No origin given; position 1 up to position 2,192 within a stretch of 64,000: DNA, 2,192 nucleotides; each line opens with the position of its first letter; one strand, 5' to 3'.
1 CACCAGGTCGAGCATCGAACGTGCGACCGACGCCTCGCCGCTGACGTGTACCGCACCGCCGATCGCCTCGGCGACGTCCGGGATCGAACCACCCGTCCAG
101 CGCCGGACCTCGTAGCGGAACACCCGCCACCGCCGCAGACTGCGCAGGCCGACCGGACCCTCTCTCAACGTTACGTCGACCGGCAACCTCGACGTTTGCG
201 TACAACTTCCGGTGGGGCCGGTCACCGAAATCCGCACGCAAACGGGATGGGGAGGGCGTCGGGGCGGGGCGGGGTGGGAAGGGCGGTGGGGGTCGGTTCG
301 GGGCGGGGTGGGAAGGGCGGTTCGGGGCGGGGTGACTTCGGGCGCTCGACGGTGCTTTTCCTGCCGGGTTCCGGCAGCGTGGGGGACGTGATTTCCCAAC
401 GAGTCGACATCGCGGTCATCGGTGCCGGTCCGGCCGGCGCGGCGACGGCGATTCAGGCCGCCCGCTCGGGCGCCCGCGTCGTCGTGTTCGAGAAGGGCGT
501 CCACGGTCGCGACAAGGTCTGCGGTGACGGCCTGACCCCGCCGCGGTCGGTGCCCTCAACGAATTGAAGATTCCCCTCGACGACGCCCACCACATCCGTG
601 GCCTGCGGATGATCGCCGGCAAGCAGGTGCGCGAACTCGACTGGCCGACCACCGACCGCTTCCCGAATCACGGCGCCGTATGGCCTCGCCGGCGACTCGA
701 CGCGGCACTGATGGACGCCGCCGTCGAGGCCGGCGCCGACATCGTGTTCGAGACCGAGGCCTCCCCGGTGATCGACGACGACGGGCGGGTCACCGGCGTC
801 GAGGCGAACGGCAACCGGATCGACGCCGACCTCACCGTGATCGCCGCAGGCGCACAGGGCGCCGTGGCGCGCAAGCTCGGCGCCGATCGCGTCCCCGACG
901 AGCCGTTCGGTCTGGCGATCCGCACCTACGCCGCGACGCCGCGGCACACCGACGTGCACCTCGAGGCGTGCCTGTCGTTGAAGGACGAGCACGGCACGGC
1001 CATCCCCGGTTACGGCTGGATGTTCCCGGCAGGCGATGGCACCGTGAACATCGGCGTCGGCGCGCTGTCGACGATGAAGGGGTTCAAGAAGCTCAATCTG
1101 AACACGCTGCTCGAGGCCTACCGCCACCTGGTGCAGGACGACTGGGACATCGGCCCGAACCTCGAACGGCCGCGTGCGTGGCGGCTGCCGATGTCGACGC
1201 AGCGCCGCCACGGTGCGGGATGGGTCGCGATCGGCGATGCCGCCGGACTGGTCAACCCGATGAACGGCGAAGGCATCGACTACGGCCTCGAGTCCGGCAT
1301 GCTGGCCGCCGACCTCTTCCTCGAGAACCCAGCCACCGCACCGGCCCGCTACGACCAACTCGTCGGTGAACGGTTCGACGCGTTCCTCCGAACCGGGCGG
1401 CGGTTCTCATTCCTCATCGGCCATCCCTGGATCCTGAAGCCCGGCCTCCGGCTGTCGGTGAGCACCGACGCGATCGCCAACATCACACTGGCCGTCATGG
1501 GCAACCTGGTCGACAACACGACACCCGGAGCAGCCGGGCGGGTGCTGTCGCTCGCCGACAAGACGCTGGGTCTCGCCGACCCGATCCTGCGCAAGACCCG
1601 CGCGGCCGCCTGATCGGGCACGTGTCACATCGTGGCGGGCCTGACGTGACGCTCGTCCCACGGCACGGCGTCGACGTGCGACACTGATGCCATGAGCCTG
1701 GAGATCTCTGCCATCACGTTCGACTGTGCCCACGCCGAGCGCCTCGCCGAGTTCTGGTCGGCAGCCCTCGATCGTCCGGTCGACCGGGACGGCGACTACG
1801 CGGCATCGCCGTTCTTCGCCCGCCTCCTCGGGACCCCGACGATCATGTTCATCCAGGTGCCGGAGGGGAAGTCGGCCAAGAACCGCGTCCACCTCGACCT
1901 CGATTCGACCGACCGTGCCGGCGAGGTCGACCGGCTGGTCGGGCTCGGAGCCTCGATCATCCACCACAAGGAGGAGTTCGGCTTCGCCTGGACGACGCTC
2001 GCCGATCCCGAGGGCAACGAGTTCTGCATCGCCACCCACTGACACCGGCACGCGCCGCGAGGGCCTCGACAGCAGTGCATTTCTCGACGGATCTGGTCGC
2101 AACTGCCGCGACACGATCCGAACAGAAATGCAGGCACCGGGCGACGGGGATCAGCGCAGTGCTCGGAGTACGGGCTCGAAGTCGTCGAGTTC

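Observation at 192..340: Unrecognised repeated leader element (copy A): conserved two-helix hairpin plus G-run tract directly 5' of a gene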

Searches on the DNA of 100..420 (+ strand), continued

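Call 66: search_with_rna_model(model_id=R1, sources=[L202, L203, L204, L205, L206], max_evalue=0.01, show_alignments=5)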
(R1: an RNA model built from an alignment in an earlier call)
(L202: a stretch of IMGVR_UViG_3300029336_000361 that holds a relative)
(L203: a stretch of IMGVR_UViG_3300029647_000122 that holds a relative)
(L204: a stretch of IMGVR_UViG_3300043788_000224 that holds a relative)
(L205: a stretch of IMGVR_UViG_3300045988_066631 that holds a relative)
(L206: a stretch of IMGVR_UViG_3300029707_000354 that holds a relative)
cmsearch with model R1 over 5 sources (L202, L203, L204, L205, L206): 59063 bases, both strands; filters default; matches with E-value up to 0.01: 5.
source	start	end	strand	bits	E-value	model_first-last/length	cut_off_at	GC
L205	7824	7887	-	21.8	0.0003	1-64/64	no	0.47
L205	7824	7887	+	21.8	0.00031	1-64/64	no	0.47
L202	1037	1100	+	20.3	0.00084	1-64/64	no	0.47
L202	1037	1100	-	19.6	0.0013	1-64/64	no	0.47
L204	4675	4738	+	17.3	0.0063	1-64/64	no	0.48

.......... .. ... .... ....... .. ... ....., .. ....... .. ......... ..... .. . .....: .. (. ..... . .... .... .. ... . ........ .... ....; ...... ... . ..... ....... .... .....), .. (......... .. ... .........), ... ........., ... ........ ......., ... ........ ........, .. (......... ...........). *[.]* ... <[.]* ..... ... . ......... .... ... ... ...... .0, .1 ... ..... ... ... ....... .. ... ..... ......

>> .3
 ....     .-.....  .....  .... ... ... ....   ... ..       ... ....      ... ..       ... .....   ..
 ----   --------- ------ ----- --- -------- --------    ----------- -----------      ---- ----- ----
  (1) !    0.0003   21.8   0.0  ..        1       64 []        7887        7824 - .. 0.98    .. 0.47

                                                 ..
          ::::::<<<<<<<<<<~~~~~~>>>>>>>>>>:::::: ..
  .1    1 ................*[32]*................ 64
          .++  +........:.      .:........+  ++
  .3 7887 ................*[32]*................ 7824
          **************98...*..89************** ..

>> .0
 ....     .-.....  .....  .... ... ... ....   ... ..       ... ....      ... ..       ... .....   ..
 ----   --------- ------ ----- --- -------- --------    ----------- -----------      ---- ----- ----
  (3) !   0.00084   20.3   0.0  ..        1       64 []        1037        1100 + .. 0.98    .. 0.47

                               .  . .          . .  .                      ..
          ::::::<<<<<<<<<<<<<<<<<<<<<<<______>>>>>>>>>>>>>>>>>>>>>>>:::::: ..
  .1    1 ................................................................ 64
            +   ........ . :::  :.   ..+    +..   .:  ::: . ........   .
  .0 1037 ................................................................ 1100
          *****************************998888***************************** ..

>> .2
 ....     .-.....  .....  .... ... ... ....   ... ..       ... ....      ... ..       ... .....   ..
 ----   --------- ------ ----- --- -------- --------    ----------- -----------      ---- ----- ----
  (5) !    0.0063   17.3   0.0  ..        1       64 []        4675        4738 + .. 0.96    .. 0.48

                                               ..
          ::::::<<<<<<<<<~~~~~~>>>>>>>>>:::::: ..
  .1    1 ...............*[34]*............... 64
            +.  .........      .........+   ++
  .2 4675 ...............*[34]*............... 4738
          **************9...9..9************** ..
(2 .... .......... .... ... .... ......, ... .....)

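Call 79: search_with_rna_model(model_id=R1, sources=[L121, L122, L123, L124, L125, L126, L127, L128, L129, L130, L131, L132, L133, L134, L135, L136, L144, L145, L146, L137, L138, L139, L140, L141, L142, L143, L147, L148], max_evalue=0.01, make_alignment=true)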
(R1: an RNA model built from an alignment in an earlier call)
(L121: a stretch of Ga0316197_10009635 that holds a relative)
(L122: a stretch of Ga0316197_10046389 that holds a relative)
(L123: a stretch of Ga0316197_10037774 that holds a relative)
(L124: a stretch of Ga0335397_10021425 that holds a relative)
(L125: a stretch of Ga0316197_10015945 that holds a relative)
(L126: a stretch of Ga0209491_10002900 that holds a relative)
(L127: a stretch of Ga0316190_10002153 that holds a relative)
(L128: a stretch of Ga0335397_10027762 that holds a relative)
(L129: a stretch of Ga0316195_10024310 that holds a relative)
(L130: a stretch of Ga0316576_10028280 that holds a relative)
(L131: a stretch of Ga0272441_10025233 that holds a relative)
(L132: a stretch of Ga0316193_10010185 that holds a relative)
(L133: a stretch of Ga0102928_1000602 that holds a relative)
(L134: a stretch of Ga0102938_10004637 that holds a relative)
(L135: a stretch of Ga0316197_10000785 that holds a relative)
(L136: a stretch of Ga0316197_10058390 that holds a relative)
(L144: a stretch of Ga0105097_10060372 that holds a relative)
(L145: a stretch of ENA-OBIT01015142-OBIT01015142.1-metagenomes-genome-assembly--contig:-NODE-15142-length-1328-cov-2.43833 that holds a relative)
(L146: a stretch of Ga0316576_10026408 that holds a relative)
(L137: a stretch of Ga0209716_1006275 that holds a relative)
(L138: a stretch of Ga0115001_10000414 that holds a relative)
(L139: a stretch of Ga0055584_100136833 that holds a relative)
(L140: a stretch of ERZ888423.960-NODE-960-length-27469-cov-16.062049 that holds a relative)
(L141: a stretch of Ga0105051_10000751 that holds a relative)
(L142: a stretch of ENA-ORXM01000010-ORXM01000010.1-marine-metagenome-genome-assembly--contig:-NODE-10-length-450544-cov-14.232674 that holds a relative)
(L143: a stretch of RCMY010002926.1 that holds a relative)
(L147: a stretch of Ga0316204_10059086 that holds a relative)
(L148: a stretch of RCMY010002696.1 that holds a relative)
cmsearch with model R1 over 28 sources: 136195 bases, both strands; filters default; matches with E-value up to 0.01: 48.
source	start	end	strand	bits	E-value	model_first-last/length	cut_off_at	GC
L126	4049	4112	+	67.4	4e-17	1-64/64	no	0.62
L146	879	942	-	66.2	8.9e-17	1-64/64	no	0.58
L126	4049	4112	-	66.2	9.2e-17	1-64/64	no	0.62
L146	879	942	+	65.9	1.1e-16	1-64/64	no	0.58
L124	3673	3736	-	62.4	1.2e-15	1-64/64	no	0.62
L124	3673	3736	+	62.2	1.3e-15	1-64/64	no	0.62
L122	2120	2183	-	60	5.6e-15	1-64/64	no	0.69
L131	1705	1768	+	59.5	8.1e-15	1-64/64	no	0.69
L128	4140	4203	-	59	1.1e-14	1-64/64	no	0.59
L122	2120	2183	+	57.4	3.2e-14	1-64/64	no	0.69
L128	4049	4112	+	57.1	4e-14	1-64/64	no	0.61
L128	4049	4112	-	56.6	5.5e-14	1-64/64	no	0.61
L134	4116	4179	-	56.3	6.7e-14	1-64/64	no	0.59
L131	1705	1768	-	55.9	9.1e-14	1-64/64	no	0.69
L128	4140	4203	+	55.7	1e-13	1-64/64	no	0.59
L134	4116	4179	+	55.2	1.4e-13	1-64/64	no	0.59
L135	4079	4142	+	54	3.2e-13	1-64/64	no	0.59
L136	989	1052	+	53.3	5e-13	1-64/64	no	0.56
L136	989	1052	-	51.5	1.7e-12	1-64/64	no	0.56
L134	4806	4864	+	50.4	3.6e-12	1-59/64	3'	0.58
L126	4121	4184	+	50.4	3.6e-12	1-64/64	no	0.62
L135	4761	4824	-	50.1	4.3e-12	1-64/64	no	0.62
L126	4121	4184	-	49.9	4.9e-12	1-64/64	no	0.62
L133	4782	4845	-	49.9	4.9e-12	1-64/64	no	0.58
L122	2046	2109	+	49.6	5.9e-12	1-64/64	no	0.62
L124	3745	3808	+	49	9.2e-12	1-64/64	no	0.61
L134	4806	4863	-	48.9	9.6e-12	7-64/64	no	0.59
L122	2046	2109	-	48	1.8e-11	1-64/64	no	0.62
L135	4079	4142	-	47.4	2.6e-11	1-64/64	no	0.59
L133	4782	4845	+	47.3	2.9e-11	1-64/64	no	0.58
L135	4761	4824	+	47.2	3e-11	1-64/64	no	0.62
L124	3745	3808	-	46.1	6.4e-11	1-64/64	no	0.61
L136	917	980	+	46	6.8e-11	1-64/64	no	0.59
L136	917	980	-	45.2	1.1e-10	1-64/64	no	0.59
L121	4066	4126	-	45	1.3e-10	4-64/64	5'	0.61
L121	4066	4126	+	44.1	2.4e-10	1-61/64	3'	0.61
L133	4084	4147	-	43.9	2.7e-10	1-64/64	no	0.56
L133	4084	4147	+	43.5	3.5e-10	1-64/64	no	0.56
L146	805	868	+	43.3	4.2e-10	1-64/64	no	0.62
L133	4853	4918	+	42.8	5.7e-10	1-64/64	no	0.56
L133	4853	4918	-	42.7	6.1e-10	1-64/64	no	0.56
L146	805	868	-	41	1.9e-09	1-64/64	no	0.62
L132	4053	4118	+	38.1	1.3e-08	1-64/64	no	0.67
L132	4053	4116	-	38.1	1.4e-08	1-64/64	no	0.66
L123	2235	2298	+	30.3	2.5e-06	1-64/64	no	0.61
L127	4089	4152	-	28.7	7.1e-06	1-64/64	no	0.66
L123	2235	2298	-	27.9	1.2e-05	1-64/64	no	0.61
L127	4089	4152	+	26.7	2.7e-05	1-64/64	no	0.66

Alignment A5: 48 matches aligned to the model, 68 columns, each read 5' to 3' on its own strand. Consensus structure (alignment columns), stored with it:
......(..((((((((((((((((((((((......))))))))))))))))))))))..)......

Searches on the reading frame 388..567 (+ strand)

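Call 18: search_protein_families(library=pfam, proteins=[window:388-567:+], max_evalue=0.01)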
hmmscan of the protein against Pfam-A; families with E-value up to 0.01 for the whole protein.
window:388-567:+ (59 aa): 13 families
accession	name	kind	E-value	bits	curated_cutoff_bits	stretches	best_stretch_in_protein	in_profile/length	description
PF01266.30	DAO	-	1.1e-07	32.1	27.9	1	7-37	1-31/353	FAD dependent oxidoreductase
PF07992.20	Pyr_redox_2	-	1.2e-07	31.9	26.1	1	7-39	2-31/291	Pyridine nucleotide-disulphide oxidoreductase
PF12831.13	FAD_oxidored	-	4.1e-07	30.1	27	1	7-37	1-31/416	FAD dependent oxidoreductase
PF03486.20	HI0933_like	-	7.6e-07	29.2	50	1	7-45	2-40/244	HI0933-like protein Rossmann domain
PF13450.12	NAD_binding_8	-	8.9e-07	29.5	21.9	1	10-37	1-28/68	NAD(P)-binding Rossmann-like domain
PF00890.30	FAD_binding_2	-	1.5e-06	28.1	20.4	1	7-38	1-32/414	FAD binding domain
PF01134.28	GIDA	-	4.5e-06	26.4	22.1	1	7-42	1-33/391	Glucose inhibited division protein A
PF13738.12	Pyr_redox_3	-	1.9e-05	24.5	30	1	10-40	2-33/305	Pyridine nucleotide-disulphide oxidoreductase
PF01494.25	FAD_binding_3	-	0.00013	21.8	22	1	6-37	2-33/349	FAD binding domain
PF01946.23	Thi4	-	0.00066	19.4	26.2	1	6-38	18-51/235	Thi4 family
PF05834.18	Lycopene_cycl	-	0.0042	16.7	23.4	1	7-37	1-33/380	Lycopene cyclase protein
PF02737.24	3HCDH_N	-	0.0046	17.3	22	1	8-36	2-30/180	3-hydroxyacyl-CoA dehydrogenase, NAD binding domain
PF01262.27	AlaDh_PNT_C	-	0.0065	16.4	23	1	5-38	28-61/214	Alanine dehydrogenase/PNT, C-terminal domain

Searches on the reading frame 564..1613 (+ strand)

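Call 18: search_protein_families(library=pfam, proteins=[window:564-1613:+], max_evalue=0.01)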
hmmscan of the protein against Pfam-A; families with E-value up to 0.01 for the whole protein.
window:564-1613:+ (349 aa): 6 families
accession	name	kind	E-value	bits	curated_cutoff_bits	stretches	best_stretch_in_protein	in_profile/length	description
PF01266.30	DAO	-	8e-10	39.2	27.9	1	15-192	117-299/353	FAD dependent oxidoreductase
PF01494.25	FAD_binding_3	-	9.2e-09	35.4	22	1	9-243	69-309/349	FAD binding domain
PF22578.2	GGR_cat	-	1.3e-05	25.4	27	1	148-174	31-57/88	Geranylgeranyl reductase catalytic domain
PF04820.20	Trp_halogenase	-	0.00033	20.1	21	0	44-103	159-219/458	Tryptophan halogenase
PF07992.20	Pyr_redox_2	-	0.0058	16.5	26.1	1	44-99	184-239/291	Pyridine nucleotide-disulphide oxidoreductase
PF00890.30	FAD_binding_2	-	0.0065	16.1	20.4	0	34-105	127-212/414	FAD binding domain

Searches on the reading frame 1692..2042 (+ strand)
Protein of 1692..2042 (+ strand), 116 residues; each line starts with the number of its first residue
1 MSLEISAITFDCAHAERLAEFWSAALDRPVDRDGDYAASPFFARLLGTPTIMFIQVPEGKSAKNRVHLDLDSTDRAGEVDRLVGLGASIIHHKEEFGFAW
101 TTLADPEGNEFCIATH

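Call 55: find_encoding_contigs(protein=window:1692-2042:+, flank=6000, max_places=6)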
Protein window:1692-2042:+ (116 aa): 1 contig read that carries it; 1 place shown.
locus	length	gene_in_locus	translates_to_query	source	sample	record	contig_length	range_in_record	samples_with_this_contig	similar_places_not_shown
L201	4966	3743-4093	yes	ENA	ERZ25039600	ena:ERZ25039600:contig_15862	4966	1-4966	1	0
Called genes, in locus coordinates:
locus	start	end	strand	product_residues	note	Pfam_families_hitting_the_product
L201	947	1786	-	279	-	PF27522:YDMC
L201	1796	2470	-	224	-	-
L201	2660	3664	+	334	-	PF01266:DAO, PF01494:FAD_binding_3, PF22578:GGR_cat (faint)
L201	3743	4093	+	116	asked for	PF18029:Glyoxalase_6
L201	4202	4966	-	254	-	?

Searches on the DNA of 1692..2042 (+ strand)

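Call 65: search_rna_families(sources=[L056, L037, L082, L003, L201], threshold=gathering)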
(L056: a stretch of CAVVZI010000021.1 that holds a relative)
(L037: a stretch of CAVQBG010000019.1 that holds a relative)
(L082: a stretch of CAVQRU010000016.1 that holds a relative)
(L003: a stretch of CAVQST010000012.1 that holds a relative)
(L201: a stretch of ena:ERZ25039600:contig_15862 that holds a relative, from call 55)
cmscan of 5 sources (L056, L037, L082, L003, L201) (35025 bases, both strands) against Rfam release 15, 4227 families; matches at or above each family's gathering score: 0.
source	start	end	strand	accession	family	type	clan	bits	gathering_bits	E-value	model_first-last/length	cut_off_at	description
